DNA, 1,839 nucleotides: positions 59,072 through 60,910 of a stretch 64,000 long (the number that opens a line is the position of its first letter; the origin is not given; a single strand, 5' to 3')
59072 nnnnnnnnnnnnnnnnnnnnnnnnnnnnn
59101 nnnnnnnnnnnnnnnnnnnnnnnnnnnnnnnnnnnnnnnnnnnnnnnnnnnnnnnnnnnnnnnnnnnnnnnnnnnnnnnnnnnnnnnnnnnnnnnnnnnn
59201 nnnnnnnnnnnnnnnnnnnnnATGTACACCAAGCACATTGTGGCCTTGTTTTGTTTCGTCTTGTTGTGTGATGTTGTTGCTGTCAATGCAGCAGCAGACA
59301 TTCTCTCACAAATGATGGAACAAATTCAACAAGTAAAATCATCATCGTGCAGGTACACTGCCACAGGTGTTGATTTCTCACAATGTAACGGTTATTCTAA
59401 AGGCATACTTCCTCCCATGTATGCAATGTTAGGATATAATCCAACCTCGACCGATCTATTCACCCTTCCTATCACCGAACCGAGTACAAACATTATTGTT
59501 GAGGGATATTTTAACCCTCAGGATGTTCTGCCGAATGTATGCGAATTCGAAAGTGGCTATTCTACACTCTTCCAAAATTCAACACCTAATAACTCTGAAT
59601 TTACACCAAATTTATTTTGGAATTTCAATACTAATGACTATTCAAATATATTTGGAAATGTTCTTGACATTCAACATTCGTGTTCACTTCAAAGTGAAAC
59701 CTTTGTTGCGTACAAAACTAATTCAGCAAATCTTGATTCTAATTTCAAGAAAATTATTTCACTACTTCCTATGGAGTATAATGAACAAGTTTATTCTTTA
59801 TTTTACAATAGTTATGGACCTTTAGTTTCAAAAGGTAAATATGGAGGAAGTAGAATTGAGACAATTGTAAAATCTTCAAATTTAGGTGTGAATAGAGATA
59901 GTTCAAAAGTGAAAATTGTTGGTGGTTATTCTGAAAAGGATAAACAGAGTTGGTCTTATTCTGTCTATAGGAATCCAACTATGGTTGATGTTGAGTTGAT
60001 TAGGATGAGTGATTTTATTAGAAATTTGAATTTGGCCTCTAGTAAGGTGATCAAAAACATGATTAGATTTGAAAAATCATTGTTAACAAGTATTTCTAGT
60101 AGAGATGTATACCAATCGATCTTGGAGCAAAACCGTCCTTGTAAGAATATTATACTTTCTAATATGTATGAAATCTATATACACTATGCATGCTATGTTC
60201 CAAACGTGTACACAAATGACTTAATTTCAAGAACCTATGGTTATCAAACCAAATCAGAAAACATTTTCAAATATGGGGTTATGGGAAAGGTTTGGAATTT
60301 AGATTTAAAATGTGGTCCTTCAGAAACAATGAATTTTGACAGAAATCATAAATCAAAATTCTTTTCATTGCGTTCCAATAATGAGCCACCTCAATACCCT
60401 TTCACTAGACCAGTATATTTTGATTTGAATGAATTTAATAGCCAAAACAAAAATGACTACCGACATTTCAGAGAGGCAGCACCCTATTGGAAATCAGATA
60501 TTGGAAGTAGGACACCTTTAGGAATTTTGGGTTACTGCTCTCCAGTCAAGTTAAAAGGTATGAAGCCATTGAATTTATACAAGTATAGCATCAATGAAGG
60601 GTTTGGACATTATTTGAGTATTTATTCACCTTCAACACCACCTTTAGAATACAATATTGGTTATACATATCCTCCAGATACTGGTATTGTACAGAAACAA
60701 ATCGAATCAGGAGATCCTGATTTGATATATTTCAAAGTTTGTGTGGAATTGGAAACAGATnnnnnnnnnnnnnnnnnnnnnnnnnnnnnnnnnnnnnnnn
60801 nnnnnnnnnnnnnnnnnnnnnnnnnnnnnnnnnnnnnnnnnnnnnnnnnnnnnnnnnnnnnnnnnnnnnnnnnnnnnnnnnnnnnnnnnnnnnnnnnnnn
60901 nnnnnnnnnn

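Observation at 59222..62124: Convergent paralog pair of secreted proteins with a MACPF-like Y-G-x-x-x-(x6)-G-G signature and exactly overlapping stop codons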

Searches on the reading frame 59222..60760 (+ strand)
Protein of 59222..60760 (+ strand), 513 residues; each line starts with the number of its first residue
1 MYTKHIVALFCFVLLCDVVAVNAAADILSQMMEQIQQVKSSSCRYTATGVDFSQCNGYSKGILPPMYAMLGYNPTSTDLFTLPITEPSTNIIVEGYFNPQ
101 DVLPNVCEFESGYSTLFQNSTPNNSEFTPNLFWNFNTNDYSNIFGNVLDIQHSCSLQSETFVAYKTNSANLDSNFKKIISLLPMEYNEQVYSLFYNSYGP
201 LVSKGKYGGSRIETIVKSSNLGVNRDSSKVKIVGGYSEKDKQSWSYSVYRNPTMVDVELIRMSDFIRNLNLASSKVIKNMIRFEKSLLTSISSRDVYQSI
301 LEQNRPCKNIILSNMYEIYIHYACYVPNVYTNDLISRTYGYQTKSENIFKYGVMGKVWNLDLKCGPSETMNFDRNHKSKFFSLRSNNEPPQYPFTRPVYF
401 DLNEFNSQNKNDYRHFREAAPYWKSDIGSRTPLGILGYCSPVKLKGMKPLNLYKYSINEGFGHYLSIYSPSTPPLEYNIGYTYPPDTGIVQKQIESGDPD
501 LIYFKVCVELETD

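Call 3: search_protein_families(library=pfam, proteins=[window:59222-60760:+], max_evalue=1)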
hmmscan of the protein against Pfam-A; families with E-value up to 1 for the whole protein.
window:59222-60760:+ (513 aa): 1 family
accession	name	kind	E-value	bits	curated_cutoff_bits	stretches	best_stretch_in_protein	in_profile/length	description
PF01823.24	MACPF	-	2.8e-06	28.1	21.5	1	224-272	149-202/214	MAC/Perforin domain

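Call 6: find_homologous_proteins(query=window:59222-60760:+)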
Query window:59222-60760:+ (513 aa): 1 proteins with E <= 0.001 among 3897 candidates.
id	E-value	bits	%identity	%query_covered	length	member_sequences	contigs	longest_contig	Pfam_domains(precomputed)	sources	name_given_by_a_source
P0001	0.0e+0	1176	99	100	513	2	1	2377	PF01823.25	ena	-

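Call 7: find_encoding_contigs(protein=window:59222-60760:+, flank=3000, max_places=4)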
Protein window:59222-60760:+ (513 aa): no gene with exactly this product is on record in the collection.

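Call 11: find_encoding_contigs(protein=P0001, flank=5000, max_places=4)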
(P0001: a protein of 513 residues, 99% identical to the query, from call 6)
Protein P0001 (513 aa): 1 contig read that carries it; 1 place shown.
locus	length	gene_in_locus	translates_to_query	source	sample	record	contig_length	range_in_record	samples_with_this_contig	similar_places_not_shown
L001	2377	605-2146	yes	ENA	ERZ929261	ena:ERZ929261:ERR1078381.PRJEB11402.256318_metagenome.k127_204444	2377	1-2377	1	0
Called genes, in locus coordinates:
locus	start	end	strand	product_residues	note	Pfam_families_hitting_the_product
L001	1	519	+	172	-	?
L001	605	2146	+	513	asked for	PF01823:MACPF (faint)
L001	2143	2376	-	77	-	?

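Call 14: search_solved_structures(query=A1, max_evalue=10, show_alignments=2)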
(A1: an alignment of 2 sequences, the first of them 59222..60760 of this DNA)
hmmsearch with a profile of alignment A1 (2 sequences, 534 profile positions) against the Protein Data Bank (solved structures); distinct sequences matched with E-value up to 10: 1.
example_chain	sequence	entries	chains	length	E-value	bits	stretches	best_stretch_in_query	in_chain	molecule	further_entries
4v8m_AP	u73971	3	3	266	2.8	9.7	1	304-369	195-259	40S RIBOSOMAL PROTEIN S2, PUTATIVE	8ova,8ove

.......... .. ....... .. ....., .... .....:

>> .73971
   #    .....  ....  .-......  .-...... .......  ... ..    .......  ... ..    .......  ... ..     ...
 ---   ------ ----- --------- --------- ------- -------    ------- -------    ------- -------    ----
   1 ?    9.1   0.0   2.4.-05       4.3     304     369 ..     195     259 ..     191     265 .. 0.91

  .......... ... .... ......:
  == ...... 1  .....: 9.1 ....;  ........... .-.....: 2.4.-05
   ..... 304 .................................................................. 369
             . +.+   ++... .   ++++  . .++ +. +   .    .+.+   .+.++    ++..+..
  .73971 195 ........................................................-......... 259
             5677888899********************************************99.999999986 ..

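Call 26: search_protein_representatives(alignment_id=A1)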
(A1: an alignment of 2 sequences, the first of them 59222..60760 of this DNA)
Query: 2 sequences, 534 profile positions. Proteins with E-value up to 0.001 (for the whole library): 3; up to 1e-10: 2; up to 1e-30: 1. The best 3 are listed.
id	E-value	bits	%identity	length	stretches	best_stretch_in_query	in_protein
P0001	2.6e-293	990.0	-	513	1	19-534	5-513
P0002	3.9e-15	72.0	-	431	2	142-340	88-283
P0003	4.1e-06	42.3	-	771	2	186-263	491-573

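Call 28: search_protein_families(library=pfam, proteins=[P0002, P0003], max_evalue=1)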
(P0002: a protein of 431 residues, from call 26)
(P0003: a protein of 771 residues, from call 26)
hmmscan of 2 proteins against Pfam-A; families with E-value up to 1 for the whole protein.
P0002 (431 aa): 3 families
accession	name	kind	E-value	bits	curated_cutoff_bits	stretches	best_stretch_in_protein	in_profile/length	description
PF22192.2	GtgE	-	0.016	15.4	27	1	220-300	22-97/169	GtgE peptidase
PF18885.6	DUF5648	-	0.095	13.4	25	1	340-415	47-133/134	Domain of unknown function (DUF5648)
PF11328.14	DUF3130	-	0.22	12.2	25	1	199-229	26-56/89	Protein of unknown function (DUF3130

P0003 (771 aa): 1 family
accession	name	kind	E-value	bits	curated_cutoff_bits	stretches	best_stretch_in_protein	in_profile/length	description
PF01823.24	MACPF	-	1.4e-39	136.9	21.5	2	492-646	43-214/214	MAC/Perforin domain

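Call 30: find_homologous_proteins(query=A2, max_evalue=0.001)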
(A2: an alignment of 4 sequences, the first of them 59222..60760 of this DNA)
Query A2 (4 sequences) (513 aa, profile of the alignment): 1 proteins with E <= 0.001 among 4144 candidates.
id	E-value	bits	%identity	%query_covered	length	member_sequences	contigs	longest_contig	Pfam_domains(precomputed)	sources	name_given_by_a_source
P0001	1.5e-198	679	99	100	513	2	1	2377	PF01823.25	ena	-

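Call 33: find_encoding_contigs(protein=P0002, flank=6000, max_places=4)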
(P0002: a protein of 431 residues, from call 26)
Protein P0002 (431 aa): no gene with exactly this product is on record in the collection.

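Call 34: find_encoding_contigs(protein=P0003, flank=3000, max_places=3)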
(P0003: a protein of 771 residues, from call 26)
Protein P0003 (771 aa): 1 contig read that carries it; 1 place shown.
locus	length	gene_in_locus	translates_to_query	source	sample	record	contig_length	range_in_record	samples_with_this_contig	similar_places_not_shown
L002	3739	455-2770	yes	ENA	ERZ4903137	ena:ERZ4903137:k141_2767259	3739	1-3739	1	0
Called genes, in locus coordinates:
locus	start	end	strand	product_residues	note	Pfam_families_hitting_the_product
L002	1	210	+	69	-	?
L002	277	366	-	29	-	-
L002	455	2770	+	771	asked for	PF01823:MACPF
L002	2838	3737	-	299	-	?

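Call 37: find_encoding_contigs(protein=P0004, flank=6000, max_places=3)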
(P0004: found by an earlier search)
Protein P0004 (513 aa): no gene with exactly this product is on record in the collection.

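Call 42: predict_structure(alignment_id=A3)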
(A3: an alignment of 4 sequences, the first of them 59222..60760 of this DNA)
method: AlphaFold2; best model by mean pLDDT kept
length: 513 residues; sequences in the alignment: 4
mean_pLDDT: 30.0   pTM: 0.29
mean pLDDT of the five models: 30.0, 28.9, 28.4, 28.3, 25.3
residues with pLDDT >= 90: 0; 70-90: 8; 50-70: 36; < 50: 469
segments of 3 or more residues with pLDDT < 50: 1-6, 8-10, 16-174, 188-190, 196-261, 285-446, 448-513
pLDDT, mean of each block of 10 residues (from residue 1): 45 45 33 31 25 24 22 20 20 19 21 22 21 22 22 21 30 52 59 48 35 27 24 24 24 31 59 72 41 25 22 20 20 22 20 19 20 21 22 35 33 30 27 35 44 33 34 28 27 33 29 22
secondary structure, 60 per line:
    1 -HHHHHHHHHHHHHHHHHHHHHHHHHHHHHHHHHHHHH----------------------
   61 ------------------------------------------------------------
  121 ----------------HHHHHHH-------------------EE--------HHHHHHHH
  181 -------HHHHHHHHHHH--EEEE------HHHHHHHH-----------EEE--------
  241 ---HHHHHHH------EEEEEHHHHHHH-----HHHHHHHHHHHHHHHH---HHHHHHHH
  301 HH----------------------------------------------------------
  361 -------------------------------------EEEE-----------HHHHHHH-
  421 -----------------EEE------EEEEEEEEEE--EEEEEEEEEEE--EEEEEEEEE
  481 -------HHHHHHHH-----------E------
elements in order: H2-38 H137-143 H173-180 H188-198 E201-204 H211-218 E230-232 H244-250 E257-261 H262-268 H274-289 H293-302 E398-401 H413-419 E438-440 E447-456 E459-469 E472-480 H488-495

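Call 43: search_solved_structures(query=P0003, max_evalue=0.01, show_alignments=2)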
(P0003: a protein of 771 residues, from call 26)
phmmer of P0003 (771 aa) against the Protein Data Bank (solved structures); distinct sequences matched with E-value up to 0.01: 14.
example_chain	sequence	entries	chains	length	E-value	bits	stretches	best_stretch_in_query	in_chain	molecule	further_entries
3t5o_A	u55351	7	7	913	4.2e-09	38.8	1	353-538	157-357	Complement component C6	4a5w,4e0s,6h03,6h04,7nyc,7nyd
8b0f_B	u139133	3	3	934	4.4e-09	38.7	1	353-538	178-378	Complement component C6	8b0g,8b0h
5fmw_A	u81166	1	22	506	1.3e-06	30.6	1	43-172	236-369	POLYC9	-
2qqh_A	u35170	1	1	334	1.3e-06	30.6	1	43-222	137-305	Complement component C8 alpha chain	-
6dlw_A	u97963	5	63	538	1.5e-06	30.3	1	42-224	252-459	Complement component C9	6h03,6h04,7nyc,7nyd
8b0g_H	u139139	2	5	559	1.7e-06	30.2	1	42-224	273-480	Complement component C9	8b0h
2rd7_A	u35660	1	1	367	1.8e-06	30.2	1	43-146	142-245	Complement component C8 alpha chain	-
8de6_A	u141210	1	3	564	1.8e-06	30.1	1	42-224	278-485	Complement component C9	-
3ojy_A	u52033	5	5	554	4.8e-06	28.7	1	44-145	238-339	Complement component C8 alpha chain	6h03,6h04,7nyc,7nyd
8b0f_E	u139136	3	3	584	5.1e-06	28.6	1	44-145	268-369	Complement component C8 alpha chain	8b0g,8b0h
6cxo_A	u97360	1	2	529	0.00029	22.8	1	496-543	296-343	Complement component C9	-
6h03_D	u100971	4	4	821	0.0005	22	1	363-549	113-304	Complement component C7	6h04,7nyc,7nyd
8b0f_C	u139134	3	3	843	0.00052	22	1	363-549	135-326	Complement component C7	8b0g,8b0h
9xda_A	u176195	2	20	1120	0.0025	19.7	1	93-228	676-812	MAC/Perforin domain containing protein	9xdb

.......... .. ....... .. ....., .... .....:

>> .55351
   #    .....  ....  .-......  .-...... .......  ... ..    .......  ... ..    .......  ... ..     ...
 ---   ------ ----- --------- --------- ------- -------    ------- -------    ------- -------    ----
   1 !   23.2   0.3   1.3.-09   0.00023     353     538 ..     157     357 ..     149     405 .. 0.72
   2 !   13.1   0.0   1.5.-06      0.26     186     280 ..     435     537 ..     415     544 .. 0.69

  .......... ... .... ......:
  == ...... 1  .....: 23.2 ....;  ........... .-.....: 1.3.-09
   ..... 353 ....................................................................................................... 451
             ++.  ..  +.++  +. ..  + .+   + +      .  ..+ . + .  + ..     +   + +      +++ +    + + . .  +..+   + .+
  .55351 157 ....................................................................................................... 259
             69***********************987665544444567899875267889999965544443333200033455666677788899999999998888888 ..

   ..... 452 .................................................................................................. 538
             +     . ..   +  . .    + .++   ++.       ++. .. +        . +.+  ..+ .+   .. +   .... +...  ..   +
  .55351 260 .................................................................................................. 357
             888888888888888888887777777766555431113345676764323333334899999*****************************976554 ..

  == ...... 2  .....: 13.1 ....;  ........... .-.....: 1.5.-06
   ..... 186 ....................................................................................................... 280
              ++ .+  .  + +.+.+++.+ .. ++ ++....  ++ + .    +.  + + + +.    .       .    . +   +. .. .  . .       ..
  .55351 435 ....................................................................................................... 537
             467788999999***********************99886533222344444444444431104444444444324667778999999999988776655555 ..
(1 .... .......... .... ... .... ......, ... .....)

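Call 49: find_related_loci(query=P0003, collection=metagenome_contigs, flank=1000)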
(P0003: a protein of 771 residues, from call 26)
Query P0003 (771 aa) in metagenome_contigs; peptide patterns used: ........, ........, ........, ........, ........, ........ (x = any residue, [..] = any of these).
40 stretches matched a pattern, but none encodes a relative of the query by tblastn (E <= 1e-3).

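Call 56: search_protein_families(library=pfam, proteins=[L002:2838-3737:-, L002:1-210:+], max_evalue=0.01)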
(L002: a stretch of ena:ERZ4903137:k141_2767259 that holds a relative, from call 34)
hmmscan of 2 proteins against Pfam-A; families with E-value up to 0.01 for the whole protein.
L002:2838-3737:- (299 aa): 0 families

L002:1-210:+ (69 aa): 0 families

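Call 68: search_protein_families(library=ncbifam, proteins=[window:59222-60760:+, P0002], max_evalue=1)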
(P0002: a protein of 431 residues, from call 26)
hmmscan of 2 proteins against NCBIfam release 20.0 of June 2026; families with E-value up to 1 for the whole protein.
window:59222-60760:+ (513 aa): 0 families

P0002 (431 aa): 0 families
